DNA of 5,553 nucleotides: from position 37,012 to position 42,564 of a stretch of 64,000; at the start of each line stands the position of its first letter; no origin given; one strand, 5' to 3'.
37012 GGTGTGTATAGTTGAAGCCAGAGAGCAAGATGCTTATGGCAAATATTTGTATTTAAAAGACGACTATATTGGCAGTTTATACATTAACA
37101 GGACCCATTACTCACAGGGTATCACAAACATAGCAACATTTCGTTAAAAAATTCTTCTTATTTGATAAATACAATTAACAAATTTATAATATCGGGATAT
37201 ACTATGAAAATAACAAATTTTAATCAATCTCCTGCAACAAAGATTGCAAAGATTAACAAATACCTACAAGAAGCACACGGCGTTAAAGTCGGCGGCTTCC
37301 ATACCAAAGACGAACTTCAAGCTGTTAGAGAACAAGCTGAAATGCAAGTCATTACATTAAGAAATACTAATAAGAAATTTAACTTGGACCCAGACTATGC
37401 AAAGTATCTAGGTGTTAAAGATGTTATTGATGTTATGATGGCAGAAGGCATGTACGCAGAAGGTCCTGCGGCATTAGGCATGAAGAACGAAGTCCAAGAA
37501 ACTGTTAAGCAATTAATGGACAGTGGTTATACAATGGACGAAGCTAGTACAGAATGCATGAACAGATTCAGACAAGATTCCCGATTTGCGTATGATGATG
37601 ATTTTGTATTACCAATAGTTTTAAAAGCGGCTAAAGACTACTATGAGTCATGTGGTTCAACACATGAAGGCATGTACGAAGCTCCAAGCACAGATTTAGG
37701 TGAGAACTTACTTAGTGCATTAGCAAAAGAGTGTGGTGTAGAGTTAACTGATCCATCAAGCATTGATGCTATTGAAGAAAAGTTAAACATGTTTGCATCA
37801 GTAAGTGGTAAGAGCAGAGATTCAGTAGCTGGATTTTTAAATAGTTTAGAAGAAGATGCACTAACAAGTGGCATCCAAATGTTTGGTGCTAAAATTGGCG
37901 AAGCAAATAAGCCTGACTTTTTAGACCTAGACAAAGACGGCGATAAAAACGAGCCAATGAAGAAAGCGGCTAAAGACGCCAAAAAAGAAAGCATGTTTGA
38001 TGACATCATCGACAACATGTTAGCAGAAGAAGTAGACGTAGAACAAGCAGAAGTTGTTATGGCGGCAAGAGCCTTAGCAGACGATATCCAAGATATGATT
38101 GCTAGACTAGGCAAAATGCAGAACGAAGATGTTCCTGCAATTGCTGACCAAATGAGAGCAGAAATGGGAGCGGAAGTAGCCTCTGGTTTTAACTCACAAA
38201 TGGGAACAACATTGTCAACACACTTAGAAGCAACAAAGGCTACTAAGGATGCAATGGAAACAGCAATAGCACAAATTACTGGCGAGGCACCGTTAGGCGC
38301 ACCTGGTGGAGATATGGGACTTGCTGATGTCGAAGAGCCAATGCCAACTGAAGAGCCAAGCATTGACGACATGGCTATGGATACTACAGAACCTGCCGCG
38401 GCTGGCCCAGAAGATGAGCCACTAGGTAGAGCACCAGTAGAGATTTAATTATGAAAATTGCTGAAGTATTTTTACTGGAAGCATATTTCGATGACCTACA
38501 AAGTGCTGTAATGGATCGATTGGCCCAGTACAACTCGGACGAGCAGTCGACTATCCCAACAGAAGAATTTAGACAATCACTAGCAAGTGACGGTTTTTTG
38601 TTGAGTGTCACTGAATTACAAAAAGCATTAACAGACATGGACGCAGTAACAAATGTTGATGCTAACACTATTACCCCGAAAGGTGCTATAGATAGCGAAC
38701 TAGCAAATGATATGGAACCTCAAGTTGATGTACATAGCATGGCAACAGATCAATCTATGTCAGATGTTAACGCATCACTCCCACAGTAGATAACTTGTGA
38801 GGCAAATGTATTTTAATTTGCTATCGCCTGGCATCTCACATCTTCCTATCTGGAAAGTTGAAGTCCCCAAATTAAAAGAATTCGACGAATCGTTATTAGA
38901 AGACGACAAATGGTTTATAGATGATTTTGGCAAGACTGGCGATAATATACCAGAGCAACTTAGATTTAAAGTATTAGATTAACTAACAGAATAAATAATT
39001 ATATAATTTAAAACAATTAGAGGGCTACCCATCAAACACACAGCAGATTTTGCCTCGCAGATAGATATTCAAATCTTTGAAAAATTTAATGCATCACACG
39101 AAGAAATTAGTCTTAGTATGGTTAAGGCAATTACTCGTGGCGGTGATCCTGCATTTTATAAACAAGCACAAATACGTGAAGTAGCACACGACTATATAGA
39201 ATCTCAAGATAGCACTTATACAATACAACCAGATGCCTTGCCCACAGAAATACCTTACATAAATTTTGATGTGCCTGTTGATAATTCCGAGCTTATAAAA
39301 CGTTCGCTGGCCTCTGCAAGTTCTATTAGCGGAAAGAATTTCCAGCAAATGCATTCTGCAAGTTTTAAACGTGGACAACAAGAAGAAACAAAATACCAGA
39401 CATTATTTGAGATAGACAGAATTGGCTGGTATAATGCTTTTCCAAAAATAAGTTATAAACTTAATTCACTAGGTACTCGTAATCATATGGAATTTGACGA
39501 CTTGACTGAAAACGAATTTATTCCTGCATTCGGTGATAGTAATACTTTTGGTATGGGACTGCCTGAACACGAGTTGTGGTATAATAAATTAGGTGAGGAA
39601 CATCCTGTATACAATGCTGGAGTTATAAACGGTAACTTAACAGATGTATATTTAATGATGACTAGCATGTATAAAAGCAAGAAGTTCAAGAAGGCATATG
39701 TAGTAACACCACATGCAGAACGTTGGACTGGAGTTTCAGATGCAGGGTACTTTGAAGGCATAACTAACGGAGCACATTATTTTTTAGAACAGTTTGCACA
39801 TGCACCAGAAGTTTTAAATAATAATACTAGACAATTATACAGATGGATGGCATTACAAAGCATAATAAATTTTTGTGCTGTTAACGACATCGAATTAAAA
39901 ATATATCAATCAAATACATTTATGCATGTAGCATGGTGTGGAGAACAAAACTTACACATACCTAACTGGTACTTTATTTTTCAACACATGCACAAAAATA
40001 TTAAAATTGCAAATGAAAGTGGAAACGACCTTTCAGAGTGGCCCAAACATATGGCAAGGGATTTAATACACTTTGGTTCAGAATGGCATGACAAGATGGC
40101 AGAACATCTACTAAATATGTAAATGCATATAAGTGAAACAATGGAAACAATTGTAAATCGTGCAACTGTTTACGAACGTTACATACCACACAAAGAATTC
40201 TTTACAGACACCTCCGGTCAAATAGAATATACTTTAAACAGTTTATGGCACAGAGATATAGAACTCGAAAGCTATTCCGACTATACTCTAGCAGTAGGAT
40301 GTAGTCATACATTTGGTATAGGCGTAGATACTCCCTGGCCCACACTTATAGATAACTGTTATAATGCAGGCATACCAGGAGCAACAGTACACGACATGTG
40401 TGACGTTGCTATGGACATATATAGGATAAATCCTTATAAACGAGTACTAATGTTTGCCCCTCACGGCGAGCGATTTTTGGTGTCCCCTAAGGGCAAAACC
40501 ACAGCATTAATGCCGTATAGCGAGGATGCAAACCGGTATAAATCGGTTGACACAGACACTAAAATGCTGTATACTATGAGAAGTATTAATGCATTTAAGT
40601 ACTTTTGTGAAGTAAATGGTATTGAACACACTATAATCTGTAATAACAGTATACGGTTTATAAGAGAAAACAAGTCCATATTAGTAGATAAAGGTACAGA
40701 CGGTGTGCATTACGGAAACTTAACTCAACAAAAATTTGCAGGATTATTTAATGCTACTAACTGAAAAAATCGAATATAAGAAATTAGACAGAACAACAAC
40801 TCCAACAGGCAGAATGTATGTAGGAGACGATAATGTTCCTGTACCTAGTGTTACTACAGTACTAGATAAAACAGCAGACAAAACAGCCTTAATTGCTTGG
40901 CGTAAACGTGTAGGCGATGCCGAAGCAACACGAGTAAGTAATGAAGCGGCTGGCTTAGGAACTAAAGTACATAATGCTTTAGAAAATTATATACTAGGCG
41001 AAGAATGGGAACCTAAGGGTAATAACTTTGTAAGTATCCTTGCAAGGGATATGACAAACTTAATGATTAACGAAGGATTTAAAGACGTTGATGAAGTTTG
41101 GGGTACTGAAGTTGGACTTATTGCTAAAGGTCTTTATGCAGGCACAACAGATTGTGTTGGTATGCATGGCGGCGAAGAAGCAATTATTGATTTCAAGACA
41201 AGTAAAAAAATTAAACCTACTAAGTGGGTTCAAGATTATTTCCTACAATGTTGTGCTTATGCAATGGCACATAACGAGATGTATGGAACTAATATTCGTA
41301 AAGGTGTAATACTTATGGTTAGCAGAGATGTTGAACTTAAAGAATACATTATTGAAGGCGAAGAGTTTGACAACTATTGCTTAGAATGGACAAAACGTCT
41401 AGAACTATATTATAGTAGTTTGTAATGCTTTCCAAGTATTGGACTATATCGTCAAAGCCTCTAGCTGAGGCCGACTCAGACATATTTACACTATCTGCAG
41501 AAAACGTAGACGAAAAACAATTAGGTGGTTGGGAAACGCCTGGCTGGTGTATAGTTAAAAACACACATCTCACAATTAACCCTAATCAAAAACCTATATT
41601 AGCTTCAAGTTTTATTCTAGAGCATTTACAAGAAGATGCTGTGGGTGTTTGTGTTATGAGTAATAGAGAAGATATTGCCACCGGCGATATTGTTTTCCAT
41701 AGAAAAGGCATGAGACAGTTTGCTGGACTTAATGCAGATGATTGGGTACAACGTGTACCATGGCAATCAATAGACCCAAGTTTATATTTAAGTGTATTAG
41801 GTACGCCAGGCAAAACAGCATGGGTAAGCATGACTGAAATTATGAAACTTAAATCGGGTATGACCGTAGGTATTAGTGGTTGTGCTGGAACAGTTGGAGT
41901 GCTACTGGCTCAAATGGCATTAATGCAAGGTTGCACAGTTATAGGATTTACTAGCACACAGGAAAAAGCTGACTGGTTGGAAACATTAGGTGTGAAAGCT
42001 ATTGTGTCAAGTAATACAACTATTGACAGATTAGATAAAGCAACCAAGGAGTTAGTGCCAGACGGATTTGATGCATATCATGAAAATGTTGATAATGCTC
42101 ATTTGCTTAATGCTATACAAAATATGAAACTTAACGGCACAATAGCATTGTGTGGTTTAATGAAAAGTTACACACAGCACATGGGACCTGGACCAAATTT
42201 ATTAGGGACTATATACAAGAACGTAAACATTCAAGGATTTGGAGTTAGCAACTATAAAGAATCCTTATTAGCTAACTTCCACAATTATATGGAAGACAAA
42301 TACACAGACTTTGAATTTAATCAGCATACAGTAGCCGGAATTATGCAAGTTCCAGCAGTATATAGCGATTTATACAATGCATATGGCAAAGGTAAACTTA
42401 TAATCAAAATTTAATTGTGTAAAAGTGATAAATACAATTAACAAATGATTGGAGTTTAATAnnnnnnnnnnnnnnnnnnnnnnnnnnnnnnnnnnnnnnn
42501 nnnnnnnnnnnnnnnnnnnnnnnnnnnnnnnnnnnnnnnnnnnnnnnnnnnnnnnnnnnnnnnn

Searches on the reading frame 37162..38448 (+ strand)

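Call 11: search_protein_families(library=phrogs, proteins=[window:37162-38448:+], max_evalue=0.001)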
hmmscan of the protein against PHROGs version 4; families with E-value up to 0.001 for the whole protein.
window:37162-38448:+ (428 aa): 2 families
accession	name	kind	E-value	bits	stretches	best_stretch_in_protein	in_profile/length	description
phrog_14154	-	head and packaging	1.9e-12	47.4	1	288-418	37-167/771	virion structural protein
phrog_24078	-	unknown function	1.6e-08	35.3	1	248-279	207-239/355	-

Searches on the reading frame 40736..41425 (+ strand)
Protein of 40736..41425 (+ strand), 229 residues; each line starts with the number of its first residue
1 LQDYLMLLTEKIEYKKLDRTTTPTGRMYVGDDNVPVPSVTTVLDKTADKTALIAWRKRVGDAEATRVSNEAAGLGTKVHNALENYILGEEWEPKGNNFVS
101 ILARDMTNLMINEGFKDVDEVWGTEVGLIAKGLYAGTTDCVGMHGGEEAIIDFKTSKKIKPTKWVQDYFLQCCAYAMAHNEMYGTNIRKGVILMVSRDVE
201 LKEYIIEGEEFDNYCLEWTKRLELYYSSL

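Call 12: search_protein_families(library=phrogs, proteins=[window:40736-41425:+], max_evalue=0.001)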
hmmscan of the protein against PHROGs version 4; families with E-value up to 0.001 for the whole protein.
window:40736-41425:+ (229 aa): 6 families
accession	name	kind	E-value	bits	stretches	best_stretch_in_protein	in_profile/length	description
phrog_298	-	DNA, RNA and nucleotide metabolism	5.9e-56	191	1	12-226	42-258/293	exonuclease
phrog_69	-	DNA, RNA and nucleotide metabolism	1.1e-08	35.5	1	67-221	116-289/501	exonuclease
phrog_1706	-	DNA, RNA and nucleotide metabolism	2.9e-07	31.2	1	68-223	81-214/293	CRISPR/Cas system associated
phrog_1218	-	DNA, RNA and nucleotide metabolism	9.6e-05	22.8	0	133-184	139-193/364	exonuclease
phrog_3953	-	DNA, RNA and nucleotide metabolism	0.00022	21.9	1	65-183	34-134/186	exonuclease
phrog_33176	-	unknown function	0.00037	20.4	1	135-189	243-296/380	-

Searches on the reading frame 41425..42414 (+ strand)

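Call 12: search_protein_families(library=phrogs, proteins=[window:41425-42414:+], max_evalue=0.001)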
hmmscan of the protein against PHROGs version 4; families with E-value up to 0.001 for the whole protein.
window:41425-42414:+ (329 aa): 2 families
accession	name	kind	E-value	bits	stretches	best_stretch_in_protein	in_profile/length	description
phrog_6433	-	unknown function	3.5e-18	67.3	1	73-329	77-341/341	-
phrog_2640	-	other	1.2e-09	38.6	1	124-254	143-272/345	zinc containing alcohol dehydrogenase superfamily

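Call 15: search_protein_families(library=pfam, proteins=[window:41425-42414:+], max_evalue=0.1)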
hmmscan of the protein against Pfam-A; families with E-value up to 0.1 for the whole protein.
window:41425-42414:+ (329 aa): 4 families
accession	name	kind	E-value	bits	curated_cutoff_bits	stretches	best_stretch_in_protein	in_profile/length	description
PF00107.32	ADH_zinc_N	-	5e-17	62.5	31.8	1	157-276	2-116/129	Zinc-binding dehydrogenase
PF16884.10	ADH_N_2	-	0.00067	20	31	1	4-107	1-105/108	N-terminal domain of oxidoreductase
PF16912.11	Glu_dehyd_C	-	0.00072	19.5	34.9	1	154-269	39-155/211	Glucose dehydrogenase C-terminus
PF02826.25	2-Hacid_dh_C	-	0.016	15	25.1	1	139-191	30-81/178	D-isomer specific 2-hydroxyacid dehydrogenase, NAD binding domain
